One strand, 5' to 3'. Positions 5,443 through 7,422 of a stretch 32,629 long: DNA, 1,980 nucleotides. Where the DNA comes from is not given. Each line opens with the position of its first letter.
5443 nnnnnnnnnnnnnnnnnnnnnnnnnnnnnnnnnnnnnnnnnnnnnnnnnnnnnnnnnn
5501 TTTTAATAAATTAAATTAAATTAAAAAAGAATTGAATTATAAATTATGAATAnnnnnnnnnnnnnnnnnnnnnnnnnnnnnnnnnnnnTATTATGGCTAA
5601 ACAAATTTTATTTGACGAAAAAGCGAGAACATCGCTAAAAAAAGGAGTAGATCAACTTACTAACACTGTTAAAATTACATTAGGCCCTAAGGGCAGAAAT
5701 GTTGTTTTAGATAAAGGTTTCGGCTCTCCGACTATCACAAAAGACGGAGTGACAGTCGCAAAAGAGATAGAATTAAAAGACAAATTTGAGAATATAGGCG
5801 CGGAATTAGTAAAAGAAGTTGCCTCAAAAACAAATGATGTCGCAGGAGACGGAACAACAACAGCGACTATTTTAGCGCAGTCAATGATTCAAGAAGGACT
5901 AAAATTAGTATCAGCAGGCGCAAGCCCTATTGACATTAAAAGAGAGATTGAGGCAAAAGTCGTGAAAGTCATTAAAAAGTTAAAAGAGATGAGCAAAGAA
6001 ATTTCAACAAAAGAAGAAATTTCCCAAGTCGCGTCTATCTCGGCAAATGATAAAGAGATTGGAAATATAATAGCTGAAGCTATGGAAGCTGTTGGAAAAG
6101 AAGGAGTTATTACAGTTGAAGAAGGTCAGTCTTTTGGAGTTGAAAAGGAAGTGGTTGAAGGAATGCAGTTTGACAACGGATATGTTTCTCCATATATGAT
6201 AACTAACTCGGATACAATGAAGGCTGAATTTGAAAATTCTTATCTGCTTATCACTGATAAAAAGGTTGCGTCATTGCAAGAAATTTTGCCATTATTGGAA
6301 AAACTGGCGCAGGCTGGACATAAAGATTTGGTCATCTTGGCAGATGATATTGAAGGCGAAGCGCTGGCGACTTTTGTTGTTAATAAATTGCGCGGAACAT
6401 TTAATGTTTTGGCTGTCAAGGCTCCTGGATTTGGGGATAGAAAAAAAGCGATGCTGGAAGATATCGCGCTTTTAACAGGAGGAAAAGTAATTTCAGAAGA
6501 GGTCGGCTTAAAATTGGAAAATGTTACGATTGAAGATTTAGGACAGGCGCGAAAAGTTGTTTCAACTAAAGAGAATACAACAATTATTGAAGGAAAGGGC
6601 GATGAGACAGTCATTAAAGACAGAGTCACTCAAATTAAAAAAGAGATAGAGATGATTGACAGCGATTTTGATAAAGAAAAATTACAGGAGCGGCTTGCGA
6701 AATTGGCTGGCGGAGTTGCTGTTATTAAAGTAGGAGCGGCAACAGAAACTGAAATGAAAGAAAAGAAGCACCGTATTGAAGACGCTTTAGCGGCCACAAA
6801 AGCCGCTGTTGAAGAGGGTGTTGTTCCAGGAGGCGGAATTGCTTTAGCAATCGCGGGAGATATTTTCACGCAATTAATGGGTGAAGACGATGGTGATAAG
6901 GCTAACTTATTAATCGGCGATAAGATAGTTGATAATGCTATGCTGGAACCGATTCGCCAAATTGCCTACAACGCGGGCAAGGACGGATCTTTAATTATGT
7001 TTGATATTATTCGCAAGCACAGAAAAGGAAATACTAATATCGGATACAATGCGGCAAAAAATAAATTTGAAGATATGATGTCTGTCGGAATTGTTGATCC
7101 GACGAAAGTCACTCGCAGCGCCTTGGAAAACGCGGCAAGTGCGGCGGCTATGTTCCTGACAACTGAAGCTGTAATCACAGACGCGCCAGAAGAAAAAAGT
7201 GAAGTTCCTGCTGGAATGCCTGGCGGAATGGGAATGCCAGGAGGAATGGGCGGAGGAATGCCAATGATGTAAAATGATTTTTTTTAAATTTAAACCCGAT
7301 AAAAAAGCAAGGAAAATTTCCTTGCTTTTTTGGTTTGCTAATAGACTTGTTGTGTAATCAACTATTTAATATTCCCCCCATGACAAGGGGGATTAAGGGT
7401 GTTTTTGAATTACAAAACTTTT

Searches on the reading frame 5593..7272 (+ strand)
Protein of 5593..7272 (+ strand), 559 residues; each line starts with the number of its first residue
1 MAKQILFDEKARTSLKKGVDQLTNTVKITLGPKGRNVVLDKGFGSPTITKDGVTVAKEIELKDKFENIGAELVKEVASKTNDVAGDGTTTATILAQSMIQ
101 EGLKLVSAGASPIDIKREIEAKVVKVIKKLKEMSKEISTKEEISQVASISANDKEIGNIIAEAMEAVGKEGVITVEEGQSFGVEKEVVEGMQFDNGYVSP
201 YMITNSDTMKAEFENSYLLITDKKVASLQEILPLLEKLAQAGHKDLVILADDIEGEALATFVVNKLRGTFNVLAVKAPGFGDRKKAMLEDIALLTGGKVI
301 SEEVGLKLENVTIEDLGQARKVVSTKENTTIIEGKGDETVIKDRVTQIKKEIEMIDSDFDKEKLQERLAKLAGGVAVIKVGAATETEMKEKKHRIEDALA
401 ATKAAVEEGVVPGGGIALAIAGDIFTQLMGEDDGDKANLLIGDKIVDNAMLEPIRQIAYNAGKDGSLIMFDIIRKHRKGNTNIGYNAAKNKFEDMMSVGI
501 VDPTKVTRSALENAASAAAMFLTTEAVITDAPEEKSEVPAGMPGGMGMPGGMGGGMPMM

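Call 49: search_protein_families(library=pfam, proteins=[window:5593-7272:+], max_evalue=0.001)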
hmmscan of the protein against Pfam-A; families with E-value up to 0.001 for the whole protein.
window:5593-7272:+ (559 aa): 1 family
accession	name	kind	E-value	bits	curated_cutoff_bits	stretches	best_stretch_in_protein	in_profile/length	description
PF00118.29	Cpn60_TCP1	-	4.9e-75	253.5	34.3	1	22-530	1-488/490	TCP-1/cpn60 chaperonin family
